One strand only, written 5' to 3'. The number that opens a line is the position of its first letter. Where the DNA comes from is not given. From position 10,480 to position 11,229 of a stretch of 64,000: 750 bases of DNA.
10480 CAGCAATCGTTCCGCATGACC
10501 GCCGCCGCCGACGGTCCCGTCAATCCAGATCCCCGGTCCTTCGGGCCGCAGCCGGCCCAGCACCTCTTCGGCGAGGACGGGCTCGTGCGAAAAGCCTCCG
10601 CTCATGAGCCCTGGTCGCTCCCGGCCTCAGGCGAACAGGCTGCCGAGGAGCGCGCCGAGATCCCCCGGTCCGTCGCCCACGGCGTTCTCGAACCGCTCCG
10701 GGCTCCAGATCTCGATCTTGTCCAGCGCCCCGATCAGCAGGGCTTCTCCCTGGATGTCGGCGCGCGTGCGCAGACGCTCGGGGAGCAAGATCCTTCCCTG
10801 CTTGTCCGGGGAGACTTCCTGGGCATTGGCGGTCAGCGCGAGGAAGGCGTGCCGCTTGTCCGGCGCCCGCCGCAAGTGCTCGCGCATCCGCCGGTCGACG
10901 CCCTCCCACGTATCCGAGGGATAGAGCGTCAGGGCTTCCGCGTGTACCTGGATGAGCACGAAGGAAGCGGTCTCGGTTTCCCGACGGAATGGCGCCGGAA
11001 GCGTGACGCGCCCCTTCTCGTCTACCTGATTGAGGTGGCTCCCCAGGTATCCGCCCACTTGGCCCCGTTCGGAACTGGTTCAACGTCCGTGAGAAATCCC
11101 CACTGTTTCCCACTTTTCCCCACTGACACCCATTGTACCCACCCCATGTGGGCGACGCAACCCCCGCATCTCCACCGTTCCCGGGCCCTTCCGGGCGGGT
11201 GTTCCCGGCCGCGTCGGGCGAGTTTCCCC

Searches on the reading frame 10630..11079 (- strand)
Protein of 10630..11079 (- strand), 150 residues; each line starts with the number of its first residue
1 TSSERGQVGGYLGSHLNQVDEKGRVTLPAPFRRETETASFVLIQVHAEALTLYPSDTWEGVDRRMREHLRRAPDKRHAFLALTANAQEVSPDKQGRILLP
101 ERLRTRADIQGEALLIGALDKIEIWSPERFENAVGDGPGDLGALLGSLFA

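Call 31: search_protein_families(library=pfam, proteins=[window:10630-11079:-], max_evalue=0.01)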
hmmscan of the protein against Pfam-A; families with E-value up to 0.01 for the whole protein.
window:10630-11079:- (150 aa): 1 family
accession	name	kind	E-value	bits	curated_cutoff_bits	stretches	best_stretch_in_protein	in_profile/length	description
PF02381.23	MraZ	-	2e-23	82.6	23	2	84-132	3-51/72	MraZ protein, putative antitoxin-like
